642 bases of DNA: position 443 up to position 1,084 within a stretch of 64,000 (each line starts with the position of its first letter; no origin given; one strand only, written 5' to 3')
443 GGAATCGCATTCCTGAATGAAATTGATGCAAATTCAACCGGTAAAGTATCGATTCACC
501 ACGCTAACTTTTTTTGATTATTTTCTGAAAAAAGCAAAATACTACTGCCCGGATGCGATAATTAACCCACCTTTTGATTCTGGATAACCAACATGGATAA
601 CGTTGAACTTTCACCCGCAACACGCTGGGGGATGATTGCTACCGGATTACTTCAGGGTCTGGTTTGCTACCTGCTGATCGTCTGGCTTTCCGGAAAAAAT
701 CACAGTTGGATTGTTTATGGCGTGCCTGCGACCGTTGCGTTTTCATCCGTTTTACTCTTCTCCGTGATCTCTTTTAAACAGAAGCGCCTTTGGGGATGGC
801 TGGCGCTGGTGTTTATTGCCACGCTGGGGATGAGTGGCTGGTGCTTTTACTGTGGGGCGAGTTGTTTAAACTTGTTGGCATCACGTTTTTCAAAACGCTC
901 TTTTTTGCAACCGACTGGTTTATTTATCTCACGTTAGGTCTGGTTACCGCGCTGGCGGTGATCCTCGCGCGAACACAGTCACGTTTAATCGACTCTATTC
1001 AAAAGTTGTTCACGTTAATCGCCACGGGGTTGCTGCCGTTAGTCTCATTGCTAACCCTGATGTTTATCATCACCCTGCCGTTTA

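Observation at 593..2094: yhgE reading frame is interrupted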

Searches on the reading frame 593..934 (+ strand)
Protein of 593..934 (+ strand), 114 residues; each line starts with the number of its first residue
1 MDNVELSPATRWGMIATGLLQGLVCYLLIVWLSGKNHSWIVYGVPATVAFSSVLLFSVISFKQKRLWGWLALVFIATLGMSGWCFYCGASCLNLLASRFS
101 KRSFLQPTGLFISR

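Call 10: find_encoding_contigs(protein=window:593-934:+, flank=3000, max_places=10)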
Protein seq(114 aa) (114 aa): 1 contig read that carries it; 1 place shown.
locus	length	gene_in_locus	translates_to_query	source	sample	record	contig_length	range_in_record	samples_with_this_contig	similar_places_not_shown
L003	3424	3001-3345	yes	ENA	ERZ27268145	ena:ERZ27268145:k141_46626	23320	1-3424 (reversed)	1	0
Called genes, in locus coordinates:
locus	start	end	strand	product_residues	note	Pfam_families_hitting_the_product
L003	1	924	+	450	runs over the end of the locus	PF00672:HAMP, PF00512:HisKA, PF02518:HATPase_c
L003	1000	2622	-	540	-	PF01293:PEPCK_ATP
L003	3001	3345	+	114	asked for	-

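Call 19: list_cluster_members(proteins=[window:593-934:+, window:790-2091:+, window:796-2091:+, window:841-2091:+, window:862-2091:+, window:958-2091:+, window:1060-2091:+, window:1162-2091:+])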
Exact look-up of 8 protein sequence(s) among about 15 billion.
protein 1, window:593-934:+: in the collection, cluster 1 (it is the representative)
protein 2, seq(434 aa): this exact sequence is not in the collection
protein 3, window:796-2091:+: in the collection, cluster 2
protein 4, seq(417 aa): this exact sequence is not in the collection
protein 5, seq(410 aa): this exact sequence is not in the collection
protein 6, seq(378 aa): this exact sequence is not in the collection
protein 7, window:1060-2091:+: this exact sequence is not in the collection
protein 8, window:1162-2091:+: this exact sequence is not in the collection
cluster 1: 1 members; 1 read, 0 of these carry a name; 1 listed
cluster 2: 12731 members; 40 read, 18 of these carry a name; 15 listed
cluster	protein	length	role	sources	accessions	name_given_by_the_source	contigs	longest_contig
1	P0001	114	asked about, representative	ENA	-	-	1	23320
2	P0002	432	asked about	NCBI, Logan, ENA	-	-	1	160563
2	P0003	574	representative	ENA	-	-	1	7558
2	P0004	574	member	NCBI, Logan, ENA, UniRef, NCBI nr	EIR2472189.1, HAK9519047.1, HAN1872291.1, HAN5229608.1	DUF4153 domain-containing protein [Escherichia coli] | DUF4153 domain-containing protein n=1 Tax=Escherichia coli TaxID=562 RepID=UPI00067920A2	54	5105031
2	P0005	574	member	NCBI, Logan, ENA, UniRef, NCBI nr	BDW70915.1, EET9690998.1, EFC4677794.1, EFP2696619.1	DUF4153 domain-containing protein [Escherichia coli] | DUF4153 domain-containing protein n=1 Tax=Escherichia coli TaxID=562 RepID=UPI0015FE16B7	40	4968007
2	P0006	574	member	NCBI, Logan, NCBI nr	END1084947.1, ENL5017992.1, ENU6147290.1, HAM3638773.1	TPA: DUF4153 domain-containing protein [Escherichia coli] | DUF4153 domain-containing protein [Escherichia coli]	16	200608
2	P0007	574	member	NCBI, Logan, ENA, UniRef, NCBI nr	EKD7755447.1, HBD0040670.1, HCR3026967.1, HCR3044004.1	TPA: DUF4153 domain-containing protein [Escherichia coli] | DUF4153 domain-containing protein n=1 Tax=Escherichia coli TaxID=562 RepID=UPI00157DE051 | DUF4153 domain-containing protein [Escherichia coli]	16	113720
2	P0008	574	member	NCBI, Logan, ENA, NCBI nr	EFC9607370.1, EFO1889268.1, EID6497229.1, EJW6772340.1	DUF4153 domain-containing protein [Escherichia coli]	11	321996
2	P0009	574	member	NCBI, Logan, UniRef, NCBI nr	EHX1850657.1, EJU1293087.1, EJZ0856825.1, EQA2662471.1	TPA: DUF4153 domain-containing protein [Escherichia coli] | DUF4153 domain-containing protein n=1 Tax=Escherichia coli TaxID=562 RepID=UPI002A6D10E6 | DUF4153 domain-containing protein [Escherichia coli]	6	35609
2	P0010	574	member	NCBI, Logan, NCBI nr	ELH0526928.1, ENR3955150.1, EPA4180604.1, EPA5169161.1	DUF4153 domain-containing protein [Escherichia coli]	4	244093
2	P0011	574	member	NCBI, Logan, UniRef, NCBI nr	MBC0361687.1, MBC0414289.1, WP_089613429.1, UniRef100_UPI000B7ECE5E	DUF4153 domain-containing protein [Escherichia coli] | DUF4153 domain-containing protein n=1 Tax=Escherichia coli TaxID=562 RepID=UPI000B7ECE5E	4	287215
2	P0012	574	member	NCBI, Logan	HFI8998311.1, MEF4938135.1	TPA: DUF4153 domain-containing protein [Escherichia coli]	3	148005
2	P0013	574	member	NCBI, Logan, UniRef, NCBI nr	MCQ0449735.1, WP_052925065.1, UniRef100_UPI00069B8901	DUF4153 domain-containing protein [Escherichia coli] | DUF4153 domain-containing protein n=1 Tax=Escherichia coli TaxID=562 RepID=UPI00069B8901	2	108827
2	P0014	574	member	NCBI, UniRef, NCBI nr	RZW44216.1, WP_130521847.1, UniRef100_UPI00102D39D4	DUF4153 domain-containing protein [Escherichia coli] | DUF4153 domain-containing protein n=1 Tax=Escherichia coli TaxID=562 RepID=UPI00102D39D4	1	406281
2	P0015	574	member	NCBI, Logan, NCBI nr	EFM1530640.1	DUF4153 domain-containing protein [Escherichia coli]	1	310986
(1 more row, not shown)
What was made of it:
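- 593..937 (+): N-terminal remnant ORF of 114 aa. Residues 1-83 are native (about the first three hydrophobic segments, the third cut short). Residues 84-114 (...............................) are out of frame. Stop is TAG at 935-937. The exact product was found on one ENA metagenome contig (calls 10, 19).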

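Call 20: find_encoding_contigs(protein=P0002, flank=3000, max_places=10)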
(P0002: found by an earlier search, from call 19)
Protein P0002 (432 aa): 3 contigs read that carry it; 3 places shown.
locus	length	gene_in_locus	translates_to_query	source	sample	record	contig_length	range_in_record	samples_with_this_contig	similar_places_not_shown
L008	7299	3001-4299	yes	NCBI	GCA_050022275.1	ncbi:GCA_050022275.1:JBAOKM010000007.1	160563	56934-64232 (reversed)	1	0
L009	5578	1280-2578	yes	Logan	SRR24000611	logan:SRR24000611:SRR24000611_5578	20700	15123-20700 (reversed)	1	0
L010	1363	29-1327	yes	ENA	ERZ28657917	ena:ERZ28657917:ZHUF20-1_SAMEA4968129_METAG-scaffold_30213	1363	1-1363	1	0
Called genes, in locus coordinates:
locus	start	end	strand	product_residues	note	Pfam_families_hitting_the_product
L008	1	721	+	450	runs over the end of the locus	PF00672:HAMP, PF00512:HisKA, PF02518:HATPase_c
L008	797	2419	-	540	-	PF01293:PEPCK_ATP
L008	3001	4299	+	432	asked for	PF13687:DUF4153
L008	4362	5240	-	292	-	PF01430:HSP33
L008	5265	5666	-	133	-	PF01479:S4, PF28601:HSP15_C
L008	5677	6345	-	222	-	PF00702:Hydrolase, PF12710:HAD, PF13419:HAD_2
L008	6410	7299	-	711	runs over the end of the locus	PF07095:IgaA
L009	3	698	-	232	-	?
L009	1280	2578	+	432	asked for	PF13687:DUF4153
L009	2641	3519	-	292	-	PF01430:HSP33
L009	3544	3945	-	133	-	PF01479:S4, PF28601:HSP15_C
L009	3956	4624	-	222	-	PF00702:Hydrolase, PF12710:HAD, PF13419:HAD_2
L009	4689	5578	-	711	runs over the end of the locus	PF07095:IgaA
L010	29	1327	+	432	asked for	PF13687:DUF4153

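Call 39: profile_search(protein=P0002)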
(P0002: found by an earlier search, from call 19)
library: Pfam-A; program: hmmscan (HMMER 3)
A. the first sequence (432 residues): domains with independent E <= 10: 1; with E <= 0.001: 1
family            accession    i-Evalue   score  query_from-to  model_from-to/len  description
DUF4153           PF13687.11      3e-21    76.5      20-273       113-372/373  Domain of unknown function (DUF4153)
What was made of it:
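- On YhgE / DUF4153 (PF13687) gene: The 432-aa ORF matches model positions 113-372 of 373 with E = 3e-21 (call 39).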
